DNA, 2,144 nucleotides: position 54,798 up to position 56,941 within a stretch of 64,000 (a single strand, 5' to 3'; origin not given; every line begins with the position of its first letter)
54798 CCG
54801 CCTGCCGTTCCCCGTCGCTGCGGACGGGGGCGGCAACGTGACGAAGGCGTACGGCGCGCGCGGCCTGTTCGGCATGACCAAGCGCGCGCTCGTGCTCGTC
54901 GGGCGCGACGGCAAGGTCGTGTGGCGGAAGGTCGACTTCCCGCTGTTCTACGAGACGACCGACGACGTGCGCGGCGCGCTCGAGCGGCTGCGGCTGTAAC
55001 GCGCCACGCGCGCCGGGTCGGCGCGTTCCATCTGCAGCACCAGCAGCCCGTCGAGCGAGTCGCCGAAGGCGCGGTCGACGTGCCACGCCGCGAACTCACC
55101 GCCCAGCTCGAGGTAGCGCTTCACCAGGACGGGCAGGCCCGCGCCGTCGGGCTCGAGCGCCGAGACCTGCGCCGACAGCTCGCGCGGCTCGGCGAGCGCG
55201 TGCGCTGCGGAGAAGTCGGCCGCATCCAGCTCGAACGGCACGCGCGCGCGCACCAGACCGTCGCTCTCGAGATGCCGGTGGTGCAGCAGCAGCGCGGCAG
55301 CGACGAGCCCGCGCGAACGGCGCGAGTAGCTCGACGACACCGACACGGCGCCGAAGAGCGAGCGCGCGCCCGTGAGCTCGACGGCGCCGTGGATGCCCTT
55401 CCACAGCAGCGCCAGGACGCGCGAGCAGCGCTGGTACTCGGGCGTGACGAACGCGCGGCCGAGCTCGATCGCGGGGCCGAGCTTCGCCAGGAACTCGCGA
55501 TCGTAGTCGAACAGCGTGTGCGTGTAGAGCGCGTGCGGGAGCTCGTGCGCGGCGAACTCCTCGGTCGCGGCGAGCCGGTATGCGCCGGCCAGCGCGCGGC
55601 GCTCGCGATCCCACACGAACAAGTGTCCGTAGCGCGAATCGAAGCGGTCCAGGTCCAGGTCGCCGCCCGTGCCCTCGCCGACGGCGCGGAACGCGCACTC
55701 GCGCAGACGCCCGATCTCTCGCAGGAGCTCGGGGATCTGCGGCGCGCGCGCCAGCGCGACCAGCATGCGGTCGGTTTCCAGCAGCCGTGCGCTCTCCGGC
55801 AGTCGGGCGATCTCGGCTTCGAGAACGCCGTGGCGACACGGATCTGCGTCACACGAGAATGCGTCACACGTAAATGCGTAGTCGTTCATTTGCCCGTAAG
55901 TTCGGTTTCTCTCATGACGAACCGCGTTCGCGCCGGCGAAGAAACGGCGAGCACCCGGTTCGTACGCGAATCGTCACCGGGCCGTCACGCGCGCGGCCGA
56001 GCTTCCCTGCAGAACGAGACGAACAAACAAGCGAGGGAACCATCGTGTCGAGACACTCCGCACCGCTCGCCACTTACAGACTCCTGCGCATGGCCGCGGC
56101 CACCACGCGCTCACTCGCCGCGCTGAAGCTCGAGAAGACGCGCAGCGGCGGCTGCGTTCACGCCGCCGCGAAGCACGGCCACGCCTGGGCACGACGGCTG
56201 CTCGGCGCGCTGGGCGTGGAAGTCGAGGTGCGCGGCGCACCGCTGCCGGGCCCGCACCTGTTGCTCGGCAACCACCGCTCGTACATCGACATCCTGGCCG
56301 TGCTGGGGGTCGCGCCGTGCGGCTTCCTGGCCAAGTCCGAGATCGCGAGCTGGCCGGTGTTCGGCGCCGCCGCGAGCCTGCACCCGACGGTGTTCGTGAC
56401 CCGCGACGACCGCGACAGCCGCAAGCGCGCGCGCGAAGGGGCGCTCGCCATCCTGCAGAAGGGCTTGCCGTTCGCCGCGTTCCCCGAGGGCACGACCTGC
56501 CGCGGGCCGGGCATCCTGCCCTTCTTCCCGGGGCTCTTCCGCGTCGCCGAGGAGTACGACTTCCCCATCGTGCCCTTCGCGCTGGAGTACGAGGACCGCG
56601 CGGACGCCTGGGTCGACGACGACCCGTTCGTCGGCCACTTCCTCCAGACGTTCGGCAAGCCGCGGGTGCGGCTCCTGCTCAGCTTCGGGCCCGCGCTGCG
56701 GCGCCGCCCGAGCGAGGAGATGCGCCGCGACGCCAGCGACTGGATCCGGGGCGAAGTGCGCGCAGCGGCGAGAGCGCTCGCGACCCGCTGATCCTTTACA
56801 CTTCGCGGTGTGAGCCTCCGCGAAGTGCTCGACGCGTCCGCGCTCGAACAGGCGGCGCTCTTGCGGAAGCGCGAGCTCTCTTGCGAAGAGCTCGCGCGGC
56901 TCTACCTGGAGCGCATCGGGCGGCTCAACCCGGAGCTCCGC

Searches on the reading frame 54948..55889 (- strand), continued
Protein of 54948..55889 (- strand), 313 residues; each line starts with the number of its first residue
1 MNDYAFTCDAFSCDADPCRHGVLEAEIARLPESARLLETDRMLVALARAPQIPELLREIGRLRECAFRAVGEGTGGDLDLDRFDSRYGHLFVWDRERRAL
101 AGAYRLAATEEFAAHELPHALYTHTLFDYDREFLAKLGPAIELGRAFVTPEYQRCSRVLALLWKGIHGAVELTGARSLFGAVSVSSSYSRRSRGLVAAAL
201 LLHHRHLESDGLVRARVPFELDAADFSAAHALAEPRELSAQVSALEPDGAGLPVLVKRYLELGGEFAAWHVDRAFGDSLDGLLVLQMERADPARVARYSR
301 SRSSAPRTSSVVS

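Call 53: search_solved_structures(query=A3, max_evalue=0.01)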
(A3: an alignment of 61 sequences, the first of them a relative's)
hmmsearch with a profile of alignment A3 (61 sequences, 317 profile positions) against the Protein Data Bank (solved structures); distinct sequences matched with E-value up to 0.01: 0.

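Call 55: predict_structure(alignment_id=A3)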
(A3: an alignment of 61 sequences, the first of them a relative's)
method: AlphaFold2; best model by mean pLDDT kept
length: 313 residues; sequences in the alignment: 61
mean_pLDDT: 91.5   pTM: 0.88
mean pLDDT of the five models: 91.5, 90.8, 90.1, 90.0, 89.8
residues with pLDDT >= 90: 267; 70-90: 16; 50-70: 5; < 50: 25
segments of 3 or more residues with pLDDT < 50: 1-13, 303-313
pLDDT, mean of each block of 10 residues (from residue 1): 40 63 97 97 98 98 95 94 98 97 98 98 98 98 96 90 96 97 97 99 97 98 98 98 98 96 97 97 96 85 49 39
secondary structure, 60 per line:
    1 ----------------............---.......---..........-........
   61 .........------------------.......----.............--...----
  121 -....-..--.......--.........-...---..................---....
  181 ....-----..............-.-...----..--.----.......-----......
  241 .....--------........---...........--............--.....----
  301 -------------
elements in order: H17-28 E35-38 E42-48 H53-69 E88-94 E99-108 H122-125 H131-137 E140-148 H156-173 E177-184 H190-203 H223-229 H235-245 H254-261 E265-272 E278-286 H292-296

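Call 57: fold_search(model_id=the predicted structure, library=pdb)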
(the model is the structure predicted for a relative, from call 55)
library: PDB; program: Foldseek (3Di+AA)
matches with E <= 10: 887; with E <= 0.001: 7
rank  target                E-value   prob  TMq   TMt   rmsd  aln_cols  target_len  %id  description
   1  1ro5                  3.8e-04  1.00  0.34  0.51   5.0       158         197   14  Crystal Structure of the AHL Synthase LasI (released 2004-08-24)
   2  3dr8_B                5.4e-04  1.00  0.31  0.50   8.7       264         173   12  Structure of yncA, a putative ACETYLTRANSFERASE from Salmonella typhimurium with its cofactor Acetyl-CoA (released 2008-08-12)
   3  7byy_A                7.2e-04  1.00  0.27  0.42   6.7       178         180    9  Crystal structure of bacterial toxin (released 2020-06-03)
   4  7uci_B                8.1e-04  1.00  0.37  0.19   8.8       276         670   11  SxtA Methyltransferase and decarboxylase didomain in complex with Mn2+ and SAH (released 2022-06-01)
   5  7kd7_D                8.1e-04  1.00  0.29  0.42  12.3       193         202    9  Crystal structure of human NatD (NAA40) bound to a bisubstrate analogue (released 2021-06-16)
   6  2r7h_B                9.1e-04  1.00  0.26  0.47   5.9       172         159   18  CRYSTAL STRUCTURE OF A putative acetyltransferase of the GNAT family (DDE_3044) FROM DESULFOVIBRIO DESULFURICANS SUBSP (released 2007-09-25)
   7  4u9w_A                9.7e-04  0.99  0.26  0.39  11.7       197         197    9  Crystal Structure of NatD bound to H4/H2A peptide and CoA (released 2015-01-28)
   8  6wns                  1.1e-03  1.00  0.38  0.56   6.7       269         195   12  The structure of a CoA-dependent acyl-homoserine lactone synthase, MesI (released 2020-05-13)
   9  2ref_A                1.2e-03  0.99  0.36  0.50   9.2       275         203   10  Crystal structure of the loading GNATL domain of CurA from Lyngbya majuscula soaked with malonyl-CoA (released 2007-11-20)
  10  3dr6_B                1.2e-03  0.99  0.29  0.48   8.8       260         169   12  Structure of yncA, a putative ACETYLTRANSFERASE from Salmonella typhimurium (released 2008-09-09)
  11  2ree_A                1.2e-03  1.00  0.41  0.59   6.9       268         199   10  Crystal structure of the loading GNATL domain of CurA from Lyngbya majuscula (released 2007-11-20)
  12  1tiq_B                1.5e-03  1.00  0.35  0.58   6.7       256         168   10  Crystal Structure of an Acetyltransferase (PaiA) in complex with CoA and DTT from Bacillus subtilis, Northeast Structu (released 2004-07-13)
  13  5yag_A                1.6e-03  0.99  0.31  0.42   9.9       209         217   13  Crystal structure of mosquito arylalkylamine N-Acetyltransferase like 5b/spermine N-Acetyltransferase (released 2018-02-28)
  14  5wph_A                1.6e-03  1.00  0.33  0.53   8.1       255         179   11  Crystal structure of ArsN, N-acetyltransferase with substrate AST from Pseudomonas putida KT2440 (released 2018-10-10)
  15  7kpu_D                1.7e-03  1.00  0.32  0.49  10.8       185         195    9  Crystal structure of human NatD (NAA40) bound to a bisubstrate analogue with a C-3 linker (released 2021-06-16)
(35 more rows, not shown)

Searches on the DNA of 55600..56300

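Call 17: search_rna_families(source=window, start=55600, end=56300, threshold=evalue, max_evalue=10)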
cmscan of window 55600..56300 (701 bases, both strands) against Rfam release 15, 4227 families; matches with E-value up to 10: 2.
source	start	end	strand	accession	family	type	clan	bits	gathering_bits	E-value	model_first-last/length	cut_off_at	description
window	55694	55746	+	RF03937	mir-9456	Gene; miRNA;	-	16.9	80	2.7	1-68/68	no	mir-9456 microRNA precursor family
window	56255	56280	-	RF02113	DLG2-AS1_2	Gene; lncRNA;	-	10.3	70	4.3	190-215/215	no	DLG2 antisense RNA 1 conserved region 2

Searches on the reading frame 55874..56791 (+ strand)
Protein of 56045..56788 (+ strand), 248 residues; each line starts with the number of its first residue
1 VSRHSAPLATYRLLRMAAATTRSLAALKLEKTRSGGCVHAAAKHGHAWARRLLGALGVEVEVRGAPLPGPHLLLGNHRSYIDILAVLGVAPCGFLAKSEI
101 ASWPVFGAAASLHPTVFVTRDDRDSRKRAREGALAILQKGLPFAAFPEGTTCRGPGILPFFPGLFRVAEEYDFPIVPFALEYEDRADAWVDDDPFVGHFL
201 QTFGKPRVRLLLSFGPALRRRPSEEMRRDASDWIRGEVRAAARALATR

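Call 4: search_protein_families(library=ncbifam, proteins=[window:56047-56791:+], max_evalue=0.01)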
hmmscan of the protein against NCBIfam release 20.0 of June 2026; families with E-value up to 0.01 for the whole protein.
window:56047-56791:+ (248 aa): 0 families

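Call 7: search_protein_families(library=pfam, proteins=[window:56047-56788:+], max_evalue=0.01)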
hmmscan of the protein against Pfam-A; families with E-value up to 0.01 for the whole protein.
window:56047-56788:+ (247 aa): 0 families

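Call 11: search_protein_families(library=pfam, proteins=[window:56047-56788:+, window:55874-56788:+], max_evalue=10)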
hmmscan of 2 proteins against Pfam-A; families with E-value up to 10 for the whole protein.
window:56047-56788:+ (247 aa): 0 families

window:55874-56788:+ (305 aa): 2 families
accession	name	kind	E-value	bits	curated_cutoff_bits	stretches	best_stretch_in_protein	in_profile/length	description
PF01553.26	Acyltransferase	-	1.2e-21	77.3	23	1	118-237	3-131/132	Acyltransferase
PF25583.1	WCX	-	0.058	14.2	23.9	1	82-120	21-59/76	WCX domain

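Call 36: search_protein_families(library=ncbifam, proteins=[window:56045-56788:+], max_evalue=0.001)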
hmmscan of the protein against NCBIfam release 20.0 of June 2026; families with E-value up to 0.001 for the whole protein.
window:56045-56788:+ (248 aa): 5 families
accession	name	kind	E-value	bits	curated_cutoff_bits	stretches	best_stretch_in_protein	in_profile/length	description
NF052553.1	LyOrLpactfOlsABRUA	equivalog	1.5e-24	86.6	300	1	41-169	36-165/263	lyso-ornithine lipid O-acyltransferase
NF052552.1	LyOrLpactfOlsARHOCB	equivalog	2.3e-22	79.3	300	1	45-206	62-232/271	lyso-ornithine lipid O-acyltransferase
TIGR00530.1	AGP_acyltrn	subfamily_domain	7.6e-22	77.5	102.95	1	57-180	1-129/130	1-acylglycerol-3-phosphate O-acyltransferase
NF006386.0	PRK08633.1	equivalog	1.1e-08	33.3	1221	1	65-180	437-551/1147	acyl-[ACP]--phospholipid O-acyltransferase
NF011593.0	PRK15018.1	equivalog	1.1e-06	28.6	501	1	41-179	35-178/245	1-acylglycerol-3-phosphate O-acyltransferase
